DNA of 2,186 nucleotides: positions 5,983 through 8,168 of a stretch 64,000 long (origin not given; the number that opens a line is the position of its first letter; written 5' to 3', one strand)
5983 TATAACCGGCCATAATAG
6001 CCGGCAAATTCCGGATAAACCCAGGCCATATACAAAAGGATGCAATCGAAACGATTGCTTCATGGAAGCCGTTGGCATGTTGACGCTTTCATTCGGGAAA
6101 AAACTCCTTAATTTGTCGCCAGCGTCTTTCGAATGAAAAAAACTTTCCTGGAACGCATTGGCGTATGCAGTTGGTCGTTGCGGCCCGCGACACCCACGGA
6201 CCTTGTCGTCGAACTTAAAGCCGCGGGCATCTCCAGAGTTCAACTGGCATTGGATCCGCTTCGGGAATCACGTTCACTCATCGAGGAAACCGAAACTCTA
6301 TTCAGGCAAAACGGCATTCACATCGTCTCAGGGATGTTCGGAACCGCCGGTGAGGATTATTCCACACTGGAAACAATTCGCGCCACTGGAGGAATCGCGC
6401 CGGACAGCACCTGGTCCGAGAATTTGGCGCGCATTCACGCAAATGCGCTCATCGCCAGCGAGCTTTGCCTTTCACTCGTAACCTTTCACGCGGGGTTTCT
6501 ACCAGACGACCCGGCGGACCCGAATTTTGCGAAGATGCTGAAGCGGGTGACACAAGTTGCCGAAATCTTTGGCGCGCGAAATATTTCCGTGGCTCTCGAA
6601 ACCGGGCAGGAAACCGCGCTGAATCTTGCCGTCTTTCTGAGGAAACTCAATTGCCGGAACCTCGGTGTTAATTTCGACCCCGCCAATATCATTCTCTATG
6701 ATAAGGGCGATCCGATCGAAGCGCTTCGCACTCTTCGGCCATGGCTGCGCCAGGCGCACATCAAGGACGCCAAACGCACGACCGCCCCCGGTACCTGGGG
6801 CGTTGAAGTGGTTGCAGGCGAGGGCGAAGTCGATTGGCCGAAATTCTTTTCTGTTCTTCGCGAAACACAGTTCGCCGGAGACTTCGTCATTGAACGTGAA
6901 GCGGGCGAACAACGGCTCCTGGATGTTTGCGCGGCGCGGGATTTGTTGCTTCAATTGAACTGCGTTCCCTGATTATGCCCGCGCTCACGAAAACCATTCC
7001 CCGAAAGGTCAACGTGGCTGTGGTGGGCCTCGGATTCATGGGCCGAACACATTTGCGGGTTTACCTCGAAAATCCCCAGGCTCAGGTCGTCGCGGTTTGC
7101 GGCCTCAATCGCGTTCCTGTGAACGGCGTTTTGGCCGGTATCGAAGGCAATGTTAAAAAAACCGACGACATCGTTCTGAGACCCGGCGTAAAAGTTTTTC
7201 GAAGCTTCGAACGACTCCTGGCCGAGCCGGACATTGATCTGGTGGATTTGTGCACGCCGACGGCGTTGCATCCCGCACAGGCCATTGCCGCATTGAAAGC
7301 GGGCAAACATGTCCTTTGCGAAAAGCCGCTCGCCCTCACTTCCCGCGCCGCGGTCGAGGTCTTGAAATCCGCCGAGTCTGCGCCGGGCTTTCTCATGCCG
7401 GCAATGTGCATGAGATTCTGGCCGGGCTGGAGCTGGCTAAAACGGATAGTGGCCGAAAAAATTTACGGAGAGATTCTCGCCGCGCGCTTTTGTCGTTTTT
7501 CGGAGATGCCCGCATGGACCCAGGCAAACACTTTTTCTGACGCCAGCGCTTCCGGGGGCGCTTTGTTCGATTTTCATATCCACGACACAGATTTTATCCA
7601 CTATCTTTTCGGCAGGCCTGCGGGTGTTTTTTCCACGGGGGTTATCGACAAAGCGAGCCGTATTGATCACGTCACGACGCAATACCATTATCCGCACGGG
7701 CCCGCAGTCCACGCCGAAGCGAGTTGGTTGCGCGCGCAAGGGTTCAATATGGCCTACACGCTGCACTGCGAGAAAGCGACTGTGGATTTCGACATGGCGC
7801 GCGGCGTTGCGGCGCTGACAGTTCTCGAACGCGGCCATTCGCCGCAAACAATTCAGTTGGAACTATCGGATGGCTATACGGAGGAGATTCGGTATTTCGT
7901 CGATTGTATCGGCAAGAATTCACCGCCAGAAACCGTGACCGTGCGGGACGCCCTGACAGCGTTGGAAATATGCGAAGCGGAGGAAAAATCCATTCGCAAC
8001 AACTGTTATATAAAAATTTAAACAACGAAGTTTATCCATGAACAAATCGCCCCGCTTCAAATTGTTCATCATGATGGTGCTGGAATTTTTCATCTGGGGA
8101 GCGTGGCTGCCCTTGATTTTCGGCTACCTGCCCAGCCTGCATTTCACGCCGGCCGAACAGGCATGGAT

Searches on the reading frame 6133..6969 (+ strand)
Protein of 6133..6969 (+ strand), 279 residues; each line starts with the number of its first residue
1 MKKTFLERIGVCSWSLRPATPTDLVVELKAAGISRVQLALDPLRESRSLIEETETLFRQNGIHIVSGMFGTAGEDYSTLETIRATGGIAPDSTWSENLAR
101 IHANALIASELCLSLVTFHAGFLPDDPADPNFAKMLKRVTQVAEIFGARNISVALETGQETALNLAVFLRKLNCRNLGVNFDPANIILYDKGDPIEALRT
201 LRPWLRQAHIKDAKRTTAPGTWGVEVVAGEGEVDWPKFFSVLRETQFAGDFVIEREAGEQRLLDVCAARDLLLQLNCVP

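Call 10: search_protein_families(library=pfam, proteins=[window:6133-6969:+])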
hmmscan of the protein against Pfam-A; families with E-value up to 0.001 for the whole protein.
window:6133-6969:+ (279 aa): 1 family
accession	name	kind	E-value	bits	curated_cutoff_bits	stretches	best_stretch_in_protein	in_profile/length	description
PF01261.30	AP_endonuc_2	-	7.1e-25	88.6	31.1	1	28-258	4-235/249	Xylose isomerase-like TIM barrel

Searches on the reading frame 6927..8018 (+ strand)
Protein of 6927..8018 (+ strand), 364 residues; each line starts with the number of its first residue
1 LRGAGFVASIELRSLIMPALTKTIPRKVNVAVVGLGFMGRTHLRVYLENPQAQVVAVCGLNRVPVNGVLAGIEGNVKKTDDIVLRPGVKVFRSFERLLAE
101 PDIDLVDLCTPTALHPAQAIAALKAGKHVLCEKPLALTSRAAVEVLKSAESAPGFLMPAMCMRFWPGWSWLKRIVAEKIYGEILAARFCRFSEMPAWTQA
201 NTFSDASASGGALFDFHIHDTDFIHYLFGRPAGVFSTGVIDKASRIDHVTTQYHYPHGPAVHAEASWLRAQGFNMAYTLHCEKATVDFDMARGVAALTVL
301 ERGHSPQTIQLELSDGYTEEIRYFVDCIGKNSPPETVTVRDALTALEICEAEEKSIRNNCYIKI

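Call 10: search_protein_families(library=pfam, proteins=[window:6927-8018:+])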
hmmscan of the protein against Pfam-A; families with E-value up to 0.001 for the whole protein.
window:6927-8018:+ (364 aa): 3 families
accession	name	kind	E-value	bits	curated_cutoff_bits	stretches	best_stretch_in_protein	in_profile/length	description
PF01408.29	GFO_IDH_MocA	-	1e-24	88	24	1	28-156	1-116/120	Oxidoreductase family, NAD-binding Rossmann fold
PF22725.1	GFO_IDH_MocA_C3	-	4.7e-16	59.4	27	1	171-286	4-123/124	GFO/IDH/MocA C-terminal domain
PF02894.22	GFO_IDH_MocA_C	-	2.3e-08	34.5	22.9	1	196-363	31-217/218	Oxidoreductase family, C-terminal alpha/beta domain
